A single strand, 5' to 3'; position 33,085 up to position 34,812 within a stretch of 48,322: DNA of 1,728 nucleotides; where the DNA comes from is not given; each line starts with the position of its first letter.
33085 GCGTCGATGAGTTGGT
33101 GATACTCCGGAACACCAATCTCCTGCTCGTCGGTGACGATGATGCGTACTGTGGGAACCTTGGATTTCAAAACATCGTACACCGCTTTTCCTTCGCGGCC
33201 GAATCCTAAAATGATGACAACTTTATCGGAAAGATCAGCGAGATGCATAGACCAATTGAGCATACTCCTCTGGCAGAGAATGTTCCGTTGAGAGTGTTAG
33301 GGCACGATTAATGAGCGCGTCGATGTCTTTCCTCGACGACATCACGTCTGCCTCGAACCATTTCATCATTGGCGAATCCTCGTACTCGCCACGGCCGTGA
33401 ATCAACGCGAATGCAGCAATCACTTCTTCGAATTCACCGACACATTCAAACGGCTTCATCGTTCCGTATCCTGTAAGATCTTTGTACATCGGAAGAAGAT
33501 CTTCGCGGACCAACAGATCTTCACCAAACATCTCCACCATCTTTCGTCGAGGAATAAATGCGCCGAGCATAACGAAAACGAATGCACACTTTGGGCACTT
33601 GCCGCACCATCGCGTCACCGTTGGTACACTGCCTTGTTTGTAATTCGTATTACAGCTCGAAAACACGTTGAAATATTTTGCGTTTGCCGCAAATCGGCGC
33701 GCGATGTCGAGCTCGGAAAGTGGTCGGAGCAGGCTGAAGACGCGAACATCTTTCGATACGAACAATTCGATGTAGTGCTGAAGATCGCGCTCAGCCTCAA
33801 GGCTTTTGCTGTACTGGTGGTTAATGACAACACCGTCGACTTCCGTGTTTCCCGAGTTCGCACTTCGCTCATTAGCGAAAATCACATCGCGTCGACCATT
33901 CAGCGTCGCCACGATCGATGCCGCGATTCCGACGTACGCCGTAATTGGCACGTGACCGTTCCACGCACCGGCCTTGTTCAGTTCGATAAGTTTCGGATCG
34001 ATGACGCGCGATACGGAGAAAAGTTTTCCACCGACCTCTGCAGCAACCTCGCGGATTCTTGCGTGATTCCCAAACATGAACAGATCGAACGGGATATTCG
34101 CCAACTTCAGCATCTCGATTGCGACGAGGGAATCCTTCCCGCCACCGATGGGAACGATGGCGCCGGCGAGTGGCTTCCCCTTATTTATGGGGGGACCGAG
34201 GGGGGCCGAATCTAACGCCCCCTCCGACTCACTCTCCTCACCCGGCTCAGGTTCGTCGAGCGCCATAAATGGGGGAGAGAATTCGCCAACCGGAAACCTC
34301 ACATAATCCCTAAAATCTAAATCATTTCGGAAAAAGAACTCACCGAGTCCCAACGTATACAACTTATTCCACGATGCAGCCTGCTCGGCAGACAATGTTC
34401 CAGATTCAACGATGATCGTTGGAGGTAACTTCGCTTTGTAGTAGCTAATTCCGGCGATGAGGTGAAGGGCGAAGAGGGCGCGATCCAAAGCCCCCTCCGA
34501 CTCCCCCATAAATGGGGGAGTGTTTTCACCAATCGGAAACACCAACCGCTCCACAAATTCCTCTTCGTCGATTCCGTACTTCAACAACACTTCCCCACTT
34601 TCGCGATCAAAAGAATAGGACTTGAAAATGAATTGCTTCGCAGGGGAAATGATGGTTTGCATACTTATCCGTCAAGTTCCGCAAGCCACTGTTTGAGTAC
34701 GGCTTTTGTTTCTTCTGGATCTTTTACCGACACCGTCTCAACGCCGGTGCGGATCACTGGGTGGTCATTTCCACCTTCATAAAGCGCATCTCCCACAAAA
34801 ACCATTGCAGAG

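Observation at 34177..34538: Short C-run/G-run palindromic elements inserted in frame, twice, in the murD-linked PP-loop gene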

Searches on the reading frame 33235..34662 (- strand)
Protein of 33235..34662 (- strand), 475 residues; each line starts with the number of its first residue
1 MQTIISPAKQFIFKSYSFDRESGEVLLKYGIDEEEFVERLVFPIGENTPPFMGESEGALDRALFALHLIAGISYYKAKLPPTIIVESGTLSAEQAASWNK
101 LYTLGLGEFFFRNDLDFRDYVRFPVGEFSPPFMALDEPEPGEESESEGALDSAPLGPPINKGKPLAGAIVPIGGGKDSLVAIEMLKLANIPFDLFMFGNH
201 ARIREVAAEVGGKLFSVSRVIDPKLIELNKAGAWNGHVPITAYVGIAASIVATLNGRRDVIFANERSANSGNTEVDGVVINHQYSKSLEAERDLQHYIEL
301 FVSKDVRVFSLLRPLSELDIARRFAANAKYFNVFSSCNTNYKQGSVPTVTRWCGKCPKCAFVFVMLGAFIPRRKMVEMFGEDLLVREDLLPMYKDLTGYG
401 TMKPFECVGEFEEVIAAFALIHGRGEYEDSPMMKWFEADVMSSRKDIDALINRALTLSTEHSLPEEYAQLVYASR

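Call 6: search_protein_families(library=pfam, proteins=[window:33235-34662:-], max_evalue=0.01)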
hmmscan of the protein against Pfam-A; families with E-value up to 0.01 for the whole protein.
window:33235-34662:- (475 aa): 0 families

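Call 7: search_protein_families(library=ncbifam, proteins=[window:33235-34662:-], max_evalue=0.01)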
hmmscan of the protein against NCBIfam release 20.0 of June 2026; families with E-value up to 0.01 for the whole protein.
window:33235-34662:- (475 aa): 1 family
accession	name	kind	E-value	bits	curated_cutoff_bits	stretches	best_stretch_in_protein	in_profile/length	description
NF041275.1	MurL_Xanthmoales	equivalog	1e-116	390.1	700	1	9-471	8-443/447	UDP-N-acetyl-alpha-D-muramoyl-L-alanyl-L-glutamate epimerase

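Call 9: find_homologous_proteins(query=window:33235-34662:-, max_evalue=1e-10)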
Query window:33235-34662:- (475 aa): 7820 proteins with E <= 1e-10 among 8000 candidates; the best 120 are listed.
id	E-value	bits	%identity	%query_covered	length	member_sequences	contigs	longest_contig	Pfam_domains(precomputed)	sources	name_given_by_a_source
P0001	0.0e+0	1077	100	100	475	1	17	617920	PF26298.1,PF26299.1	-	-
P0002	8.4e-265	897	85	100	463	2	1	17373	PF26298.1,PF26299.1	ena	-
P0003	2.9e-250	849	82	100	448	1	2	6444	PF26298.1,PF26299.1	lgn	-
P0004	3.9e-250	848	81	100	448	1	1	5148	PF26298.1,PF26299.1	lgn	-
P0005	4.0e-250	848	81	100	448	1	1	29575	PF26298.1,PF26299.1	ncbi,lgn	-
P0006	2.4e-248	842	81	100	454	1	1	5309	PF26298.1,PF26299.1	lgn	-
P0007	1.6e-247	840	81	100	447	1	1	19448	PF26298.1,PF26299.1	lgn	-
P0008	2.1e-247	839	81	100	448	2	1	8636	PF26298.1,PF26299.1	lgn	-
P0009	3.4e-247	839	82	99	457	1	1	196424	PF26298.1,PF26299.1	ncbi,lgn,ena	-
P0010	4.3e-247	838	81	100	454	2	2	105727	PF26298.1,PF26299.1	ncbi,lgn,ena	-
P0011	1.8e-246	836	80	100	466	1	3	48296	PF26298.1,PF26299.1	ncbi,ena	-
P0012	6.6e-244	828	80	100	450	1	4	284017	PF26298.1,PF26299.1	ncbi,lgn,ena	ncbi:MAG: endonuclease domain-containing protein [Patescibacteria group bacterium]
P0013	1.2e-237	807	78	100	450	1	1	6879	PF26298.1,PF26299.1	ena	-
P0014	9.3e-237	804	77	100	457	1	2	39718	PF26298.1,PF26299.1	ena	-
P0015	2.3e-234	796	75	100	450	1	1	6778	PF26298.1,PF26299.1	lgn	-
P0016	4.0e-231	786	76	100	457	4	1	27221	PF26298.1,PF26299.1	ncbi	-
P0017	5.1e-225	766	72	100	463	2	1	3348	PF26298.1,PF26299.1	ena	-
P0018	3.7e-222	756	72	100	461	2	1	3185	PF26298.1,PF26299.1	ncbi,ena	ncbi:MAG: endonuclease domain-containing protein [Patescibacteria group bacterium]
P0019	5.8e-220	749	71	100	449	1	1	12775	PF26298.1,PF26299.1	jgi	jgi:UDP-N-acetyl-alpha-D-muramoyl-L-alanyl-L-glutamate epimerase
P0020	3.1e-219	746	69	100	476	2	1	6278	PF26298.1,PF26299.1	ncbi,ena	-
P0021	4.3e-219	746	71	100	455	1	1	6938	PF26298.1,PF26299.1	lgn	-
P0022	6.5e-219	745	71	100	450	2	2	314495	PF26298.1,PF26299.1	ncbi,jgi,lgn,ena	ncbi:MAG: endonuclease domain-containing protein [Patescibacteria group bacterium]|jgi:hypothetical 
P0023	1.7e-217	741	72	100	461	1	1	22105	PF26298.1,PF26299.1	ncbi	-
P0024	5.0e-217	739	70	100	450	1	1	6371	PF26298.1,PF26299.1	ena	-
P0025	5.8e-216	736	70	100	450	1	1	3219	PF26298.1,PF26299.1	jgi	jgi:UDP-N-acetyl-alpha-D-muramoyl-L-alanyl-L-glutamate epimerase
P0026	1.1e-215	735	70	100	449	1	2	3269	PF26298.1,PF26299.1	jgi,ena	-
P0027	1.6e-215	734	71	100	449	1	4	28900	PF26298.1,PF26299.1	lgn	-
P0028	6.3e-215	732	69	100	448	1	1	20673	PF26298.1,PF26299.1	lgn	-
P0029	6.4e-215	732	69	100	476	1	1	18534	PF26298.1,PF26299.1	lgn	-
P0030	1.3e-214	731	70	100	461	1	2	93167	PF26298.1,PF26299.1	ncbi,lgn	-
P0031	1.5e-214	731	68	100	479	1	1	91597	PF26298.1,PF26299.1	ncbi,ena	-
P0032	2.1e-213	727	69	100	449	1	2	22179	PF26298.1,PF26299.1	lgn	-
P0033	1.1e-212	725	69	100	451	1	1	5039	PF26298.1,PF26299.1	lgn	-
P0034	1.2e-212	725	69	100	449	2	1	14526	PF26298.1,PF26299.1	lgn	-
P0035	1.4e-212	725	69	100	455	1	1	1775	PF26298.1,PF26299.1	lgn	-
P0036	6.0e-212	722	70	100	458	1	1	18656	PF26298.1,PF26299.1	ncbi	-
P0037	1.7e-211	721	69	100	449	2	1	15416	PF26298.1,PF26299.1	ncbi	-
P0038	3.2e-210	717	68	100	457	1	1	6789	PF26298.1,PF26299.1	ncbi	-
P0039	8.8e-207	705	68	100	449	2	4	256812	PF26298.1,PF26299.1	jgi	jgi:hypothetical protein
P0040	7.4e-206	702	67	100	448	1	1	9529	PF26298.1,PF26299.1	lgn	-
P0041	3.0e-199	681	65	100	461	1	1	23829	PF26298.1,PF26299.1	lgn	-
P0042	4.9e-199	680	66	100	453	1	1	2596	PF26298.1,PF26299.1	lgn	-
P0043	2.9e-198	677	65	100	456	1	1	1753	PF26298.1,PF26299.1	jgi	jgi:hypothetical protein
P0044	1.1e-189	649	63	100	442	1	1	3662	PF26298.1,PF26299.1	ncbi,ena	-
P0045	2.5e-188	645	62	100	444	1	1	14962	PF26298.1,PF26299.1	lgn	-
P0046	4.3e-187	641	62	100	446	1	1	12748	PF26298.1,PF26299.1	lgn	-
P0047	2.0e-186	638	62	100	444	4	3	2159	PF26298.1,PF26299.1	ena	-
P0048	5.8e-186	637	61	100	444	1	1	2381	PF26298.1,PF26299.1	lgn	-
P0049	7.4e-181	620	60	100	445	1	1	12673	PF26298.1,PF26299.1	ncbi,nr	ncbi:MAG: endonuclease domain-containing protein [Candidatus Uhrbacteria bacterium]|nr:endonuclease 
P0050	1.1e-177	610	59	100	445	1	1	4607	PF26298.1,PF26299.1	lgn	-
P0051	3.4e-165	568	60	94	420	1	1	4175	PF26298.1,PF26299.1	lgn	-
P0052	9.6e-155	534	53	99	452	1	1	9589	PF26298.1,PF26299.1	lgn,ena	-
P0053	8.9e-152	524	53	100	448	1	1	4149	PF26298.1,PF26299.1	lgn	-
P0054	2.4e-151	523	53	100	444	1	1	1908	PF26298.1,PF26299.1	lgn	-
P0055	4.9e-151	522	54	100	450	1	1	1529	PF26298.1,PF26299.1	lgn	-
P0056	1.0e-150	521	53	99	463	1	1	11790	PF26298.1,PF26299.1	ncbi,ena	-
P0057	3.1e-148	512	52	99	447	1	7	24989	PF26298.1,PF26299.1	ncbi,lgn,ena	-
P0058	5.6e-148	512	51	99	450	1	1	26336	PF26298.1,PF26299.1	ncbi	-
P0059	2.1e-146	506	51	99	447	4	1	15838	PF26298.1,PF26299.1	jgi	jgi:hypothetical protein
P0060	8.9e-144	498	53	100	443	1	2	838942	PF26298.1,PF26299.1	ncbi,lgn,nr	ncbi:endonuclease domain-containing protein [Candidatus Uhrbacteria bacterium]|nr:endonuclease domai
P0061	5.2e-143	495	53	99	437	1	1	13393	PF26298.1,PF26299.1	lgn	-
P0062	5.9e-143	495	50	99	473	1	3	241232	PF26298.1,PF26299.1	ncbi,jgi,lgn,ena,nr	ncbi:TPA: hypothetical protein DEP96_01050 [Candidatus Uhrbacteria bacterium]|nr:hypothetical protei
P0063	4.7e-141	489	49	99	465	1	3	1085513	PF26298.1,PF26299.1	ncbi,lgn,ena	-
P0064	2.6e-140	486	53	99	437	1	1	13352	PF26298.1,PF26299.1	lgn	-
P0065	6.3e-140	485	49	100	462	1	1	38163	PF26298.1,PF26299.1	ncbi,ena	-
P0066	1.7e-139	484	49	99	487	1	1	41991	PF26298.1,PF26299.1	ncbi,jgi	jgi:7-cyano-7-deazaguanine synthase in queuosine biosynthesis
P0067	5.1e-137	475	49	99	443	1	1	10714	PF26298.1,PF26299.1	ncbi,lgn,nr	ncbi:MAG: endonuclease domain-containing protein [Candidatus Uhrbacteria bacterium]|nr:endonuclease 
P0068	2.5e-136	473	50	99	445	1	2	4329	PF26298.1,PF26299.1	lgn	-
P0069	9.6e-135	468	48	100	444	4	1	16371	PF26298.1,PF26299.1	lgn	-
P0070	4.3e-134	466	48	100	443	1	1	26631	PF26298.1,PF26299.1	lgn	-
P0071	1.8e-130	454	48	100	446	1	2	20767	PF26298.1,PF26299.1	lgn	-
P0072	6.5e-124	432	48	98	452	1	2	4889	PF26298.1,PF26299.1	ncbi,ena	-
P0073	2.2e-122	427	47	98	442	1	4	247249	PF26298.1,PF26299.1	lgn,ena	-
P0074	2.8e-121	424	48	97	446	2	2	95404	PF26298.1,PF26299.1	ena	-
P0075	1.1e-120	422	75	59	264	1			PF26299.1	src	-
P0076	4.5e-118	413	44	97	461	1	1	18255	PF26298.1,PF26299.1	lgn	-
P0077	6.7e-118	412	45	97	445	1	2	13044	PF26298.1,PF26299.1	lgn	-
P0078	4.4e-117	410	45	96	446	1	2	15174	PF26298.1,PF26299.1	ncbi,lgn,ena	-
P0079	2.8e-116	407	43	97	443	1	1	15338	PF26298.1,PF26299.1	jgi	jgi:hypothetical protein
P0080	1.0e-115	405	45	97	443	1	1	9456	PF26298.1,PF26299.1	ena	-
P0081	5.9e-115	403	45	96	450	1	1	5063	PF26298.1,PF26299.1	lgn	-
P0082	1.7e-114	401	44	97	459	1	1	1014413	PF26298.1,PF26299.1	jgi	-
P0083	1.9e-114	401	44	97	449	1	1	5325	PF26298.1,PF26299.1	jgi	jgi:hypothetical protein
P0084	1.9e-114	401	44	97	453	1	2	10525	PF26298.1,PF26299.1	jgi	jgi:UDP-N-acetyl-alpha-D-muramoyl-L-alanyl-L-glutamate epimerase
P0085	2.3e-114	401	46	98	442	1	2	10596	PF26298.1,PF26299.1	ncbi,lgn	-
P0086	1.1e-113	399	46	98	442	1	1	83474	PF26298.1,PF26299.1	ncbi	-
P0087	1.1e-113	399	44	97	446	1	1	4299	PF26298.1,PF26299.1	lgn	-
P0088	1.2e-113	398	43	98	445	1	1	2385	PF26298.1,PF26299.1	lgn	-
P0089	1.2e-113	398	42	96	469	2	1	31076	PF26298.1,PF26299.1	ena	-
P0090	1.3e-113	398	43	97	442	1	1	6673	PF26298.1,PF26299.1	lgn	-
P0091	1.6e-113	398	47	97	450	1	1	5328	PF26298.1,PF26299.1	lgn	-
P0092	6.8e-113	396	45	98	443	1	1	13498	PF26298.1,PF26299.1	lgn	-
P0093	7.9e-113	396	42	97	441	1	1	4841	PF26298.1,PF26299.1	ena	-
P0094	1.1e-112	395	46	97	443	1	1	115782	PF26298.1,PF26299.1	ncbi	ncbi:MAG: endonuclease domain-containing protein [Candidatus Peregrinibacteria bacterium]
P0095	2.5e-112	394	44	97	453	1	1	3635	PF26298.1,PF26299.1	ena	-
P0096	2.5e-112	394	42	98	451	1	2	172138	PF26298.1,PF26299.1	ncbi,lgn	-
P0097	2.9e-112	394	44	97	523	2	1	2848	PF26298.1,PF26299.1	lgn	-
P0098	4.0e-112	393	45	97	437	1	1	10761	PF26298.1,PF26299.1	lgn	-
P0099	6.5e-112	393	45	96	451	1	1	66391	PF26298.1,PF26299.1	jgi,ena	jgi:UDP-N-acetyl-alpha-D-muramoyl-L-alanyl-L-glutamate epimerase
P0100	7.5e-112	392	42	97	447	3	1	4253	PF26298.1,PF26299.1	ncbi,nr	ncbi:endonuclease domain-containing protein [Candidatus Peregrinibacteria bacterium]|nr:endonuclease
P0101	8.9e-112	392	45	98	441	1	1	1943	PF26298.1,PF26299.1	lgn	-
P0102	1.2e-111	392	42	97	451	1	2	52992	PF26298.1,PF26299.1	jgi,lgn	jgi:hypothetical protein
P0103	1.4e-111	392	43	97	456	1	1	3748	PF26298.1,PF26299.1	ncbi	-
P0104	2.3e-111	391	43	97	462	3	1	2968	PF26298.1,PF26299.1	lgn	-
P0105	2.9e-111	391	44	98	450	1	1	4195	PF26298.1,PF26299.1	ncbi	-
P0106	5.2e-111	390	44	97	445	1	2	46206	PF26298.1,PF26299.1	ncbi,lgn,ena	-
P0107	5.3e-111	390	43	98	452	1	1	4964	PF26298.1,PF26299.1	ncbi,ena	-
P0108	5.3e-111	390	45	97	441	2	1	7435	PF26298.1,PF26299.1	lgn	-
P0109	5.4e-111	390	44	98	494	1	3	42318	PF26298.1,PF26299.1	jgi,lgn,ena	-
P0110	6.5e-111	389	44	97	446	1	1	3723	PF26298.1,PF26299.1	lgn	-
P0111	6.6e-111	389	45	97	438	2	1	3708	PF26298.1,PF26299.1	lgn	-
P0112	7.4e-111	389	44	96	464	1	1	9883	PF26298.1,PF26299.1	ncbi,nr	ncbi:hypothetical protein HZA45_03305 [Candidatus Peregrinibacteria bacterium]|nr:hypothetical prote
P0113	2.2e-110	388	43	97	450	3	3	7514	PF26298.1,PF26299.1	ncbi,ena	-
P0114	2.8e-110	387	41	97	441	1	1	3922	PF26298.1,PF26299.1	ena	-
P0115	7.6e-110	386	43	97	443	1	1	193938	PF26298.1,PF26299.1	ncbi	-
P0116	8.0e-110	386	43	97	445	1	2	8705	PF26298.1,PF26299.1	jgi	jgi:UDP-N-acetyl-alpha-D-muramoyl-L-alanyl-L-glutamate epimerase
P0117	8.5e-110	386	45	99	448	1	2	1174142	PF26298.1,PF26299.1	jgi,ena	-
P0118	1.1e-109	385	44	97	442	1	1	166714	PF26298.1,PF26299.1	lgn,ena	-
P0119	1.5e-109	385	45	97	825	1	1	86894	PF02875.27,PF08245.19,PF26298.1,PF26299.1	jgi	jgi:UDP-N-acetyl-alpha-D-muramoyl-L-alanyl-L-glutamate epimerase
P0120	1.7e-109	385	43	97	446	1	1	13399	PF26298.1,PF26299.1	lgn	-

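Call 14: find_encoding_contigs(protein=P0001, flank=3000, max_places=10)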
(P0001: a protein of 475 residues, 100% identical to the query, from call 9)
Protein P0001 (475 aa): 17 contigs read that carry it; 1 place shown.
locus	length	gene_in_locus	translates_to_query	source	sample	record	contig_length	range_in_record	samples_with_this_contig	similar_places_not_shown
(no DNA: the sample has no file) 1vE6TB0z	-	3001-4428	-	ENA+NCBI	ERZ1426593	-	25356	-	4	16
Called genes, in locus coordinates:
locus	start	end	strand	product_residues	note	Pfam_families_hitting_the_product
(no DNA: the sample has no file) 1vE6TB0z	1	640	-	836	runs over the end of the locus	PF02861:Clp_N, PF13191:AAA_16 (weak), PF00004:AAA, PF17871:AAA_lid_9, PF00158:Sigma54_activat, PF07724:AAA_2, PF00004:AAA, PF10431:ClpB_D2-small, +10 more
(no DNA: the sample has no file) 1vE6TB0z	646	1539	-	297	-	PF01435:Peptidase_M48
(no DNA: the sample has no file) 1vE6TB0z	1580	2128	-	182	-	PF04011:LemA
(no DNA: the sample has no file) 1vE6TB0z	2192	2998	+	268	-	PF00702:Hydrolase (faint), PF08282:Hydrolase_3, PF03332:PMM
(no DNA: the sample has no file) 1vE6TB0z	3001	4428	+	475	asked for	PF26299:MurL_N, PF26298:MurL_epimerase_C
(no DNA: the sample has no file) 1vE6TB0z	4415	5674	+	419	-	PF08245:Mur_ligase_M, PF02875:Mur_ligase_C (weak)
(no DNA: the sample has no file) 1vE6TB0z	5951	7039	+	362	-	PF02163:Peptidase_M50, PF13180:PDZ_2, PF17820:PDZ_6 (weak)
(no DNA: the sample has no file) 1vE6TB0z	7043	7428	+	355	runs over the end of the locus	PF02912:Phe_tRNA-synt_N, PF01409:tRNA-synt_2d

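Call 15: find_encoding_contigs(protein=P0002, flank=3000, max_places=4)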
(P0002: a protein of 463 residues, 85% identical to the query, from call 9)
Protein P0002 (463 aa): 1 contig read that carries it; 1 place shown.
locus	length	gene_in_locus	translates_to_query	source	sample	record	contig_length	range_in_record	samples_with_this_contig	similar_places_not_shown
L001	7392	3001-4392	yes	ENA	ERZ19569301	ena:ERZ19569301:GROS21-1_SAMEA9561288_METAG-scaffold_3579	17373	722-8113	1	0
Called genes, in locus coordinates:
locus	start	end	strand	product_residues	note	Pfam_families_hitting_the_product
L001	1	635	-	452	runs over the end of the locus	?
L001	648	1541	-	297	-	PF01435:Peptidase_M48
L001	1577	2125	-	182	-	PF04011:LemA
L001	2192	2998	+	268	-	PF00702:Hydrolase (faint), PF08282:Hydrolase_3, PF03332:PMM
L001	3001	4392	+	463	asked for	PF26299:MurL_N, PF26298:MurL_epimerase_C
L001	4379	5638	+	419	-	PF02875:Mur_ligase_C (faint), PF08245:Mur_ligase_M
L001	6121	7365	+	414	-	PF02163:Peptidase_M50, PF13180:PDZ_2, PF17820:PDZ_6 (weak)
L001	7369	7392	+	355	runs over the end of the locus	PF02912:Phe_tRNA-synt_N, PF01409:tRNA-synt_2d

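Call 17: find_encoding_contigs(protein=P0017, flank=3000, max_places=2)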
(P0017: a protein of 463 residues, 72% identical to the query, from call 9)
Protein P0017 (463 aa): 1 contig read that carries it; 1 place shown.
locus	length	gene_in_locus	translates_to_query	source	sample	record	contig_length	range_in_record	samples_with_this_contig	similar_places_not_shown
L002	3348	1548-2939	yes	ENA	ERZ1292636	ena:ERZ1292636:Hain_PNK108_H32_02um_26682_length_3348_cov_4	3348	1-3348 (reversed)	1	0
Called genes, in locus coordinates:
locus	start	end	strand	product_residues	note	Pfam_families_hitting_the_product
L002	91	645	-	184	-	PF04011:LemA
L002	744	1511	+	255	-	PF00702:Hydrolase (faint), PF08282:Hydrolase_3, PF03332:PMM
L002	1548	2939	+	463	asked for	PF26299:MurL_N, PF26298:MurL_epimerase_C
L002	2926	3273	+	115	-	-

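Call 18: find_encoding_contigs(protein=P0019, flank=3000, max_places=2)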
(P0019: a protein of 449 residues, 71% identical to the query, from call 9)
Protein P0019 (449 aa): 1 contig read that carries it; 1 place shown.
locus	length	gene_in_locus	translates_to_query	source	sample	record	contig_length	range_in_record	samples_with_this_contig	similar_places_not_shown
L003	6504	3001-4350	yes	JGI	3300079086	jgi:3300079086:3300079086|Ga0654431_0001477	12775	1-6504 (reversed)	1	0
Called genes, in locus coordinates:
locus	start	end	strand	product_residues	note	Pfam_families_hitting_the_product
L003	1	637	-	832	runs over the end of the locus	PF02861:Clp_N, PF02861:Clp_N, PF00004:AAA, PF17871:AAA_lid_9, PF00158:Sigma54_activat, PF07724:AAA_2, PF07728:AAA_5, PF00004:AAA, +11 more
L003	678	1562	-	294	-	PF01435:Peptidase_M48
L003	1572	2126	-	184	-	PF04011:LemA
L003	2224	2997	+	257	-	PF00702:Hydrolase (weak), PF08282:Hydrolase_3, PF03332:PMM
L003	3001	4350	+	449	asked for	PF26299:MurL_N, PF26298:MurL_epimerase_C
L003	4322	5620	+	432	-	PF08245:Mur_ligase_M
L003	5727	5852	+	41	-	-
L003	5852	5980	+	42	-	-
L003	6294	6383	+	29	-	-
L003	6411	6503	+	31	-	?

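Call 19: find_encoding_contigs(protein=P0012, flank=10000, max_places=2)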
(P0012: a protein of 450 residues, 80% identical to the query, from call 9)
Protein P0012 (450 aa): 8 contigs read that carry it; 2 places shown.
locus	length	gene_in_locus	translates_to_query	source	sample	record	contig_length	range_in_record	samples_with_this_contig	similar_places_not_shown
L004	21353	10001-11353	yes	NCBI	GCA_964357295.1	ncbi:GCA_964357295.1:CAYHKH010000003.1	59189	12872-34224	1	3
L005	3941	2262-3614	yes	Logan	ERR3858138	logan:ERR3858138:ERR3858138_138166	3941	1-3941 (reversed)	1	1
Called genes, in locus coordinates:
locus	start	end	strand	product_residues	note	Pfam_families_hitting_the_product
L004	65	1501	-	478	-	PF18895:T4SS_pilin (weak)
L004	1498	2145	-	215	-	PF13462:Thioredoxin_4, PF01323:DSBA (weak)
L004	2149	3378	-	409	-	-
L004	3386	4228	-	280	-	-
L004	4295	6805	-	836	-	PF02861:Clp_N, PF13191:AAA_16 (weak), PF00004:AAA, PF17871:AAA_lid_9, PF00158:Sigma54_activat, PF07724:AAA_2, PF00004:AAA, PF10431:ClpB_D2-small, +9 more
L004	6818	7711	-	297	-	PF01435:Peptidase_M48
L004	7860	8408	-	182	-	PF04011:LemA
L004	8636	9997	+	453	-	PF02878:PGM_PMM_I, PF02879:PGM_PMM_II, PF02880:PGM_PMM_III, PF00408:PGM_PMM_IV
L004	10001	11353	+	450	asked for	PF26299:MurL_N, PF26298:MurL_epimerase_C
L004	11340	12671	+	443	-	PF08245:Mur_ligase_M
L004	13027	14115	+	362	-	PF02163:Peptidase_M50, PF13180:PDZ_2, PF17820:PDZ_6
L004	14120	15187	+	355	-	PF02912:Phe_tRNA-synt_N, PF01409:tRNA-synt_2d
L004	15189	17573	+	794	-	PF01588:tRNA_bind, PF03483:B3_4, PF03484:B5, PF17759:tRNA_synthFbeta, PF03147:FDX-ACB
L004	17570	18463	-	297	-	PF24827:AstE_AspA_cat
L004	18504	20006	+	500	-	PF01053:Cys_Met_Meta_PP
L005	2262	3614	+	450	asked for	PF26299:MurL_N, PF26298:MurL_epimerase_C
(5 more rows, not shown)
